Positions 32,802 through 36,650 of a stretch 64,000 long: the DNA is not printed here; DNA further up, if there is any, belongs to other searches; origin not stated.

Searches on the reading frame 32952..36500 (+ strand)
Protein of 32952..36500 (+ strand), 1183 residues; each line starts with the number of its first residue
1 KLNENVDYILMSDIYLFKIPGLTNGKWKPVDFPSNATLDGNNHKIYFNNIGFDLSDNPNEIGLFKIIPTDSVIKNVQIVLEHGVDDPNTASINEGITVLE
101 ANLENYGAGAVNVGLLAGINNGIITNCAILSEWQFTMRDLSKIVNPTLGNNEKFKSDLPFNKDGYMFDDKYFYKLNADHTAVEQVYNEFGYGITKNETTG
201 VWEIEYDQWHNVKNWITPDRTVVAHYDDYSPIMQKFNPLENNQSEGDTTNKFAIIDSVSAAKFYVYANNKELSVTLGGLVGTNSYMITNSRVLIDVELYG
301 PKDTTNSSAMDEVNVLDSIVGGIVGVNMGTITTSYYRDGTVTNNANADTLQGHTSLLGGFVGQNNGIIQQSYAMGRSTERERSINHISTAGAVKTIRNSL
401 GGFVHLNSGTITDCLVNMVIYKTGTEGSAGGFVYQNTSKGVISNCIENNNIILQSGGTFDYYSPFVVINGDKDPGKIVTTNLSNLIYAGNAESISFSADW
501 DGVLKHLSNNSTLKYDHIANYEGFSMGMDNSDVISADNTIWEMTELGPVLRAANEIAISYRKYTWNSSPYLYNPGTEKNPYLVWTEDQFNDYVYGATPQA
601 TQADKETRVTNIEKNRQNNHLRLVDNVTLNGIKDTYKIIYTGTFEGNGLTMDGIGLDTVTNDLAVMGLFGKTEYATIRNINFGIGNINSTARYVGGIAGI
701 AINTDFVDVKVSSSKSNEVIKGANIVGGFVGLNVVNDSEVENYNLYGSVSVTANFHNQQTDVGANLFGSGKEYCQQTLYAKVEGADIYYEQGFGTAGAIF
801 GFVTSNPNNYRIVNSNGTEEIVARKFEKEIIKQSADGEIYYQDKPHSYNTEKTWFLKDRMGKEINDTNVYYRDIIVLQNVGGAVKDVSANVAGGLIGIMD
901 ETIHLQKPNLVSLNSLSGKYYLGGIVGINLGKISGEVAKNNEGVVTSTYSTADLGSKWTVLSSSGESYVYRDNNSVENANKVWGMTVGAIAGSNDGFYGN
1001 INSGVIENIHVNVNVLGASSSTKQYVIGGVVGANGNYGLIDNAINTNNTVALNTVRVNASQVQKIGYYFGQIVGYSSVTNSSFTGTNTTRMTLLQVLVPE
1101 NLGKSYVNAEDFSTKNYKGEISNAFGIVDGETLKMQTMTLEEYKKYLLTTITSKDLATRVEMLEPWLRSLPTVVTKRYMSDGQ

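Call 5: search_protein_families(library=pfam, proteins=[window:32952-36500:+], max_evalue=0.1)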
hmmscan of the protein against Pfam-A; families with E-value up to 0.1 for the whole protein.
window:32952-36500:+ (1183 aa): 2 families
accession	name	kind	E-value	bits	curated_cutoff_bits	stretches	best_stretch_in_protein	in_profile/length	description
PF07581.17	Glug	-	4.4e-06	27.2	20.5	0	1026-1050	4-27/28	The GLUG motif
PF15846.10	DUF4720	-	0.0073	16.6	27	1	24-61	23-60/96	Domain of unknown function (DUF4720)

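Call 6: search_protein_families(library=ncbifam, proteins=[window:32952-36500:+], max_evalue=0.1)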
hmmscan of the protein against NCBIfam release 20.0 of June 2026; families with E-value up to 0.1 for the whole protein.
window:32952-36500:+ (1183 aa): 0 families

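Call 46: search_solved_structures(query=window:32952-36500:+, max_evalue=1)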
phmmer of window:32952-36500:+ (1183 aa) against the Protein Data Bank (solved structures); distinct sequences matched with E-value up to 1: 0.
